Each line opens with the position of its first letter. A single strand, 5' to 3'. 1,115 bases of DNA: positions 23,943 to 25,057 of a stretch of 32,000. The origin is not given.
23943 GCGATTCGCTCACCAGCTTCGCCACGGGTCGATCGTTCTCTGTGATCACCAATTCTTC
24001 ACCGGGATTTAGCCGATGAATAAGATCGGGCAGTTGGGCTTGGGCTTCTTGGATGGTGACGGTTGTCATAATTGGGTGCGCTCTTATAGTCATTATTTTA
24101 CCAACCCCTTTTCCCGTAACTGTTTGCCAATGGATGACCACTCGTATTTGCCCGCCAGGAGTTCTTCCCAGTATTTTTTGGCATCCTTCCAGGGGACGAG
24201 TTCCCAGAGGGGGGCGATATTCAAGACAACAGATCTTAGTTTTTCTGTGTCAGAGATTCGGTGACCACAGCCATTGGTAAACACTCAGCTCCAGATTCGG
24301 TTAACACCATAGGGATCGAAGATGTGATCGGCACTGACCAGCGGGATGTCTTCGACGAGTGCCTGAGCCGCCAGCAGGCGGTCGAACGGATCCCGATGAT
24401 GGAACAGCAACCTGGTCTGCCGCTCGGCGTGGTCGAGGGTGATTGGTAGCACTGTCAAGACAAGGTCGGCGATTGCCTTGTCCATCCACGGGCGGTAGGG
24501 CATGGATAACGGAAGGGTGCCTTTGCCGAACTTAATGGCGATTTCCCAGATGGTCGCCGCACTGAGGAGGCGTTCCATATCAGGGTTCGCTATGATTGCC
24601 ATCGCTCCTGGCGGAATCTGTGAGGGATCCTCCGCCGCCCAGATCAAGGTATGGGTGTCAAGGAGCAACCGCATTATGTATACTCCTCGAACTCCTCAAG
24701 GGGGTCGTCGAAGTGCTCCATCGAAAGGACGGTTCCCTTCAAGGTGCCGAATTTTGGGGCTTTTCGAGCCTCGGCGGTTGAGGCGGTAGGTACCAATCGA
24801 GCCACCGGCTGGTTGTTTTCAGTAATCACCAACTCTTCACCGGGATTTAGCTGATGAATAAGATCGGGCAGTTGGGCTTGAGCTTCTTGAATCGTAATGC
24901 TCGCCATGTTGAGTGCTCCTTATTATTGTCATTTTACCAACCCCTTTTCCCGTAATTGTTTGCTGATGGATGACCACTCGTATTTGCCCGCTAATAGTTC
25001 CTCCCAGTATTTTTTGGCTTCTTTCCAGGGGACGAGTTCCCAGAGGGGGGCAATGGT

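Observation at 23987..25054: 230-bp direct repeat (838-bp period) of the pglX 3' end plus antitoxin 5' end brackets divergent TA cargo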

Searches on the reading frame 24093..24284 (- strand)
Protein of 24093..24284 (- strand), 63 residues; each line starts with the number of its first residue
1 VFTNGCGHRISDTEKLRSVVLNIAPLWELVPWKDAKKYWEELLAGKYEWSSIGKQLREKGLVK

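Call 7: search_protein_families(library=pfam, proteins=[window:24093-24284:-], max_evalue=0.01)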
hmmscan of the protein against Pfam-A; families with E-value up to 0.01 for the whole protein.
window:24093-24284:- (63 aa): 0 families

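Call 61: find_homologous_proteins(query=window:24093-24284:-, max_evalue=0.00001)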
Query window:24093-24284:- (63 aa): 171 proteins with E <= 0.00001 among 174 candidates; the best 120 are listed.
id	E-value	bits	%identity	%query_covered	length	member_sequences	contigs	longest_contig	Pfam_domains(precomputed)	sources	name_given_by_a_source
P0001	2.3e-36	140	100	100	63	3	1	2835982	-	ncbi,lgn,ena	-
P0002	2.0e-28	115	79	100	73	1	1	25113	-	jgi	jgi:hypothetical protein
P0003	1.5e-20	90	71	98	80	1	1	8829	-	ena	-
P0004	1.5e-20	90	91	73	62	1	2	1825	-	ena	-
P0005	3.8e-20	89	91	71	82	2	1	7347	-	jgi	jgi:hypothetical protein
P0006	5.2e-20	88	91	71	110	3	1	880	-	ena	-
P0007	8.2e-20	88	93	68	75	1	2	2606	-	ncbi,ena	-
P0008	9.4e-20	87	91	71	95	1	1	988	-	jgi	jgi:hypothetical protein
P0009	1.0e-19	87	91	71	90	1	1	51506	-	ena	-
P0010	1.5e-19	87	89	73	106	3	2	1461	-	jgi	-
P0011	2.6e-19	86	89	71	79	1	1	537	-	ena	-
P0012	3.4e-19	86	89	71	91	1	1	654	-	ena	-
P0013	4.4e-19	85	87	71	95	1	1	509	-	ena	-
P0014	5.2e-19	85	89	71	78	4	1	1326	-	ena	-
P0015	6.1e-19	85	89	71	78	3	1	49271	-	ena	-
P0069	1.7e-17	80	87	71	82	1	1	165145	-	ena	-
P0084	4.6e-17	79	84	70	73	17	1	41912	-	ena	-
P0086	4.9e-17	79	89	70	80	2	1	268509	-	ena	-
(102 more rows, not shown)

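Call 62: find_encoding_contigs(protein=P0002, flank=7000, max_places=3)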
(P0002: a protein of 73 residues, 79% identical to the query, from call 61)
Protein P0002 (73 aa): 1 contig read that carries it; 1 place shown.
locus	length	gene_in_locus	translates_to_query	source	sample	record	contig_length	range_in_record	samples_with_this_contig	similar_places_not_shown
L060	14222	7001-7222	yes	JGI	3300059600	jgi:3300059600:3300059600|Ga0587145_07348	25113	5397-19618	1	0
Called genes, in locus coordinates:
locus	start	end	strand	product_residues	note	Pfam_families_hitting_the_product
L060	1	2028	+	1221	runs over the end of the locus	PF25796:BREX_BrxC_4th (faint), PF25791:WHD_BREX_BrxC, PF25792:BREX_BrxC_helical (weak)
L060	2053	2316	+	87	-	-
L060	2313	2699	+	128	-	PF01850:PIN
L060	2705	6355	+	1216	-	PF20473:MmeI_Mtase (faint), PF07669:Eco57I, PF02384:N6_Mtase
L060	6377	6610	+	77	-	PF02604:PhdYeFM_antitox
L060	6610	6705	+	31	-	-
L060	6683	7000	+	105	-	PF01850:PIN (weak)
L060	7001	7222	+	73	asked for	-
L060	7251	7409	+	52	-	-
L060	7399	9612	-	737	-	PF05129:Zn_ribbon_Elf1 (faint), PF00589:Phage_integrase (weak)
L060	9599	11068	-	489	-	PF00589:Phage_integrase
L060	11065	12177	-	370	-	PF02899:Phage_int_SAM_1 (weak), PF00589:Phage_integrase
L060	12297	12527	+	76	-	PF02604:PhdYeFM_antitox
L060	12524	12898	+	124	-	PF01850:PIN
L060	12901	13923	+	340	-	-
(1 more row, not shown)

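Call 63: find_encoding_contigs(protein=P0086, flank=7000, max_places=3)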
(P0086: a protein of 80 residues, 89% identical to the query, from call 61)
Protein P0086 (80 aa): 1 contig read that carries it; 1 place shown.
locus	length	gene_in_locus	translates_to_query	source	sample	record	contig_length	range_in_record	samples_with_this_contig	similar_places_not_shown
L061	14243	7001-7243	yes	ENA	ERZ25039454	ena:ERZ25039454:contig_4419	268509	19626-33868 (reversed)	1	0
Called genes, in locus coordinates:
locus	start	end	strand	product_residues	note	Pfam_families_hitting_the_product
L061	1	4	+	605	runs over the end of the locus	PF03235:GmrSD_N, PF07510:GmrSD_C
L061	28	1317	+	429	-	-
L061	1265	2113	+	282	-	-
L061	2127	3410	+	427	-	PF00271:Helicase_C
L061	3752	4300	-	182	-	-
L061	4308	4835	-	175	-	-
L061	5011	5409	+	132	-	-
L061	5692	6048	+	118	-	PF13091:PLDc_2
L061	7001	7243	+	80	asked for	-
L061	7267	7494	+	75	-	PF02604:PhdYeFM_antitox (weak)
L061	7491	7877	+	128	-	PF01850:PIN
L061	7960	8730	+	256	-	-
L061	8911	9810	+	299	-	-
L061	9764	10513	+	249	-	PF08665:PglZ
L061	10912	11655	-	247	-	PF12951:PATR, PF07589:PEP_exosort_dom (weak)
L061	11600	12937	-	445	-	-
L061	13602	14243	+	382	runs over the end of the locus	-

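Call 64: find_encoding_contigs(protein=P0069, flank=7000, max_places=3)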
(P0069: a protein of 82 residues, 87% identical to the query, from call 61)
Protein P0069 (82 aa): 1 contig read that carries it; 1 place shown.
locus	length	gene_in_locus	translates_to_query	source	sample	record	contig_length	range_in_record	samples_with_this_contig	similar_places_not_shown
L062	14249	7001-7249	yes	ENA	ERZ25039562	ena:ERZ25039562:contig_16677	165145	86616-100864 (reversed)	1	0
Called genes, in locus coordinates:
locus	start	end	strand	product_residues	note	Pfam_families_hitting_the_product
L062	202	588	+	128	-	PF08849:BrxA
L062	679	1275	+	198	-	PF13340:DUF4096, PF01609:DDE_Tnp_1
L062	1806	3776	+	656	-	PF13174:TPR_6 (faint), PF07719:TPR_2 (faint), PF13428:TPR_14 (faint), PF07721:TPR_4 (faint), PF00515:TPR_1 (weak), PF13374:TPR_10 (weak), PF13374:TPR_10 (weak), PF13424:TPR_12, +6 more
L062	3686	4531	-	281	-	PF13358:DDE_3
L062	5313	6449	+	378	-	PF01548:DEDD_Tnp_IS110, PF02371:Transposase_20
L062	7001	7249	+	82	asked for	-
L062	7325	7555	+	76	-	PF02604:PhdYeFM_antitox (weak), PF10047:DUF2281 (weak)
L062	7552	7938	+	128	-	PF01850:PIN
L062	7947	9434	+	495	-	-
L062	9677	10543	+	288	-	PF08665:PglZ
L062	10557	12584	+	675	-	PF20442:BrxL_N, PF13337:BrxL_ATPase, PF05362:Lon_C, PF13541:ChlI (faint)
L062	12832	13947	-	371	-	PF13439:Glyco_transf_4, PF13579:Glyco_trans_4_4, PF20706:GT4-conflict, PF00534:Glycos_transf_1, PF13692:Glyco_trans_1_4, PF13524:Glyco_trans_1_2 (weak)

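Call 66: find_encoding_contigs(protein=P0009, flank=7000, max_places=2)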
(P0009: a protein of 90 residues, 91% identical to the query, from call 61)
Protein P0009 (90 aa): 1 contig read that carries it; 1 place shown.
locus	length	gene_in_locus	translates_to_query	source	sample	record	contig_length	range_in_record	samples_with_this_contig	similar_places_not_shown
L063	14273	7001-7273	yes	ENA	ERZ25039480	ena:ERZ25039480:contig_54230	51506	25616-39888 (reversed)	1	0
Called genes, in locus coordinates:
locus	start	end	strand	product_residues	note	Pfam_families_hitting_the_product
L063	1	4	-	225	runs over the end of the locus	-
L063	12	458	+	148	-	-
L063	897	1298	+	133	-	-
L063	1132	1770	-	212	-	-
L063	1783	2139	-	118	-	-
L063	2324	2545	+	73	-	-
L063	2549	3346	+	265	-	-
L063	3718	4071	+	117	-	-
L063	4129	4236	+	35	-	-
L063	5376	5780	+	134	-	-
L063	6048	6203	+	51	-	-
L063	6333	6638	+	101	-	-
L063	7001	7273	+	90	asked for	-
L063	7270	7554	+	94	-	-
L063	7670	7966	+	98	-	-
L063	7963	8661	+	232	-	-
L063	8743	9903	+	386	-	PF08665:PglZ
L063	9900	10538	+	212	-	PF08665:PglZ (weak)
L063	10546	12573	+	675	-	PF20442:BrxL_N, PF13337:BrxL_ATPase, PF05362:Lon_C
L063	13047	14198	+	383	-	-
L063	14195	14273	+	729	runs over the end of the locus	PF01272:GreA_GreB (weak), PF20698:PIN-TPR-GreABC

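Call 67: find_encoding_contigs(protein=P0084, flank=7000, max_places=2)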
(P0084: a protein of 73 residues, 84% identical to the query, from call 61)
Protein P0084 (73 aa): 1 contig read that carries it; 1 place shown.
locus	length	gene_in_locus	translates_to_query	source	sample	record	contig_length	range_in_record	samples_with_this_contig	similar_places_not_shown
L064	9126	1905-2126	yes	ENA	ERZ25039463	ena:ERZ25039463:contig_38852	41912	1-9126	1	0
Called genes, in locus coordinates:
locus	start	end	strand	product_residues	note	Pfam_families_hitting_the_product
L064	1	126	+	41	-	?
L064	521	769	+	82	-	-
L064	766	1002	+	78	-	PF07927:HicA_toxin (weak)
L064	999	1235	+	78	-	-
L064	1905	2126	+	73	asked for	-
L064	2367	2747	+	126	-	PF13784:Fic_N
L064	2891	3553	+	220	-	PF02661:Fic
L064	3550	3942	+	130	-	-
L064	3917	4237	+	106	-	-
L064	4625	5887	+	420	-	PF08665:PglZ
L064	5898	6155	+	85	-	-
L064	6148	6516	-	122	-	-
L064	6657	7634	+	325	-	PF13337:BrxL_ATPase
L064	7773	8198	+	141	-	PF05362:Lon_C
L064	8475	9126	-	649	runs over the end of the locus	PF07517:SecA_DEAD, PF01043:SecA_PP_bind, PF21090:P-loop_SecA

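Call 68: find_encoding_contigs(protein=P0015, flank=7000, max_places=2)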
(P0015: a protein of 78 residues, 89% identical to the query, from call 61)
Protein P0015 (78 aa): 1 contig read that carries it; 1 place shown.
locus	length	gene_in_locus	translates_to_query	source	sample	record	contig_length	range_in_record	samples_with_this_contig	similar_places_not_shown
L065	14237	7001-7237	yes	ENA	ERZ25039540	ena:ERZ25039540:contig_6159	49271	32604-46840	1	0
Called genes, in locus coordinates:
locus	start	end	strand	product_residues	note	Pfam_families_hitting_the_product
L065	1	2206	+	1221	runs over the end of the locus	PF25791:WHD_BREX_BrxC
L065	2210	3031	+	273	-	PF18735:HEPN_RiboL-PSP (weak)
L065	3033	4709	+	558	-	-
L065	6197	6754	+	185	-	-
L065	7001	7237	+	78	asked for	-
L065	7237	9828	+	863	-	PF08665:PglZ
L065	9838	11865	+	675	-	PF20442:BrxL_N, PF13337:BrxL_ATPase, PF05362:Lon_C, PF13541:ChlI (weak)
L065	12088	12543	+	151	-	-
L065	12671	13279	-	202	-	-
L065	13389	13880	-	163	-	-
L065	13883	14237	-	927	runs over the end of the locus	?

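Call 70: list_cluster_members(proteins=[P0001])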
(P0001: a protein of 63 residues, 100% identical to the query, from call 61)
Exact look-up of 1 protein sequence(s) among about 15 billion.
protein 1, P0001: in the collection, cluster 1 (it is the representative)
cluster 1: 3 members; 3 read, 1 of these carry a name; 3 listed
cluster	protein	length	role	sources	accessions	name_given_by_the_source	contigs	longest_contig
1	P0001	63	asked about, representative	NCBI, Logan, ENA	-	-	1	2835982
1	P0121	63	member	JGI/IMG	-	hypothetical protein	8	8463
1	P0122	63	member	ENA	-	-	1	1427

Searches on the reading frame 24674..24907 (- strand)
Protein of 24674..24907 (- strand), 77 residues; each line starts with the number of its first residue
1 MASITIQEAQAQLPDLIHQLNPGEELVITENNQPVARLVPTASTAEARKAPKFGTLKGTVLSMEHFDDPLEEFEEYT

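Call 7: search_protein_families(library=pfam, proteins=[window:24674-24907:-], max_evalue=0.01)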
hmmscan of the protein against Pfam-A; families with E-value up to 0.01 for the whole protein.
window:24674-24907:- (77 aa): 2 families
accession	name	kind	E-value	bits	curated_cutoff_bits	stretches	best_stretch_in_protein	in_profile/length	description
PF02604.26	PhdYeFM_antitox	-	3.9e-08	33.4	29.8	1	1-40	1-41/74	Antitoxin Phd_YefM, type II toxin-antitoxin system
PF10047.15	DUF2281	-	0.00022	22.2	26.5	1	43-76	31-64/64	Protein of unknown function (DUF2281)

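Call 13: find_encoding_contigs(protein=window:24674-24907:-, flank=10000, max_places=10)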
Protein window:24674-24907:- (77 aa): 15 contigs read that carry it; 10 places shown.
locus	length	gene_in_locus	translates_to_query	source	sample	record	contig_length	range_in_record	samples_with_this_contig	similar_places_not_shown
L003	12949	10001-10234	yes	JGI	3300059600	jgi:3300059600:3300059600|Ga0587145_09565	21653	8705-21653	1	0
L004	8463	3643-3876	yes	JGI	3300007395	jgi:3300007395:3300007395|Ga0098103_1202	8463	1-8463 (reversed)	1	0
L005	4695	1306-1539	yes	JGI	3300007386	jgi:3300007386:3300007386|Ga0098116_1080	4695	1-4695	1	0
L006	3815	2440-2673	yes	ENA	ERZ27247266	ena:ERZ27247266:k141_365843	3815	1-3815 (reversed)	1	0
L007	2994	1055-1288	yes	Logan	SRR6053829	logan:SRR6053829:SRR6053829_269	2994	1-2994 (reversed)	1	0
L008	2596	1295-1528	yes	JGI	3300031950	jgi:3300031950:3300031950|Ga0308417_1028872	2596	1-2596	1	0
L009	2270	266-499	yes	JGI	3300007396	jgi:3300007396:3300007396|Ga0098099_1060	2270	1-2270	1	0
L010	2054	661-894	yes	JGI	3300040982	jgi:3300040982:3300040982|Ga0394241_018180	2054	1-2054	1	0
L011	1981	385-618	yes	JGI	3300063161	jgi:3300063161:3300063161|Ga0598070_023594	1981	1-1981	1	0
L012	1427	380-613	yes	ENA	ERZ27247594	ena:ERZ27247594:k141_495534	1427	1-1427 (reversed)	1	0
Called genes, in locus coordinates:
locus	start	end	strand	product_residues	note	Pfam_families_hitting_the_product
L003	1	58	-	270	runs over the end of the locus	PF00106:adh_short, PF01370:Epimerase (faint), PF08659:KR, PF13561:adh_short_C2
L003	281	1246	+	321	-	PF08849:BrxA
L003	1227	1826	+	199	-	PF08747:BrxB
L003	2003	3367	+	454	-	-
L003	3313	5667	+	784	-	PF25796:BREX_BrxC_4th (faint), PF25791:WHD_BREX_BrxC (weak), PF25792:BREX_BrxC_helical (weak)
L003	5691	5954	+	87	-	-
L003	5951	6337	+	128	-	PF01850:PIN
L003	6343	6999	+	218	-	-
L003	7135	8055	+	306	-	PF20473:MmeI_Mtase (faint), PF07669:Eco57I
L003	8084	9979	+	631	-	-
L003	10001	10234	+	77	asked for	PF02604:PhdYeFM_antitox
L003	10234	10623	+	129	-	PF01850:PIN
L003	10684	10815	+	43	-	-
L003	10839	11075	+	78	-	PF02604:PhdYeFM_antitox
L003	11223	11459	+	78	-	PF01850:PIN (weak)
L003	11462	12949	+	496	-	?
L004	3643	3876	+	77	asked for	PF02604:PhdYeFM_antitox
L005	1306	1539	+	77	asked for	PF02604:PhdYeFM_antitox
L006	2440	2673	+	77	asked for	PF02604:PhdYeFM_antitox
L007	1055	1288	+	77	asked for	PF02604:PhdYeFM_antitox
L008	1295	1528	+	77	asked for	PF02604:PhdYeFM_antitox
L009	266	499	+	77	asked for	PF02604:PhdYeFM_antitox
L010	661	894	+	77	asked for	PF02604:PhdYeFM_antitox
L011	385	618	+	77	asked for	PF02604:PhdYeFM_antitox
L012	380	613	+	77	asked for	PF02604:PhdYeFM_antitox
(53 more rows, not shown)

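Call 47: search_protein_families(library=ncbifam, proteins=[window:24674-24907:-], max_evalue=0.00001)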
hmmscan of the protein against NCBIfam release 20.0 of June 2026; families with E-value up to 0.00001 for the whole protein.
window:24674-24907:- (77 aa): 2 families
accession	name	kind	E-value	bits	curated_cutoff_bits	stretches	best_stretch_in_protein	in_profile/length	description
NF050009.1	TA_VapB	equivalog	5.9e-08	33.1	60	1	45-76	33-64/65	type II toxin-antitoxin system VapB family antitoxin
TIGR01552.1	phd_fam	subfamily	2e-07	30.2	20.8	1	3-49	1-47/53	type II toxin-antitoxin system prevent-host-death family antitoxin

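Call 59: search_solved_structures(query=window:24674-24907:-, max_evalue=0.1)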
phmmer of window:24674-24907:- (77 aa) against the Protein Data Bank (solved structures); distinct sequences matched with E-value up to 0.1: 1.
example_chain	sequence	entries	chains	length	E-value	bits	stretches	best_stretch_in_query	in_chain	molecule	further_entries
6jqy_A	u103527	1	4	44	0.066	17.1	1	1-41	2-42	Antitoxin VapB46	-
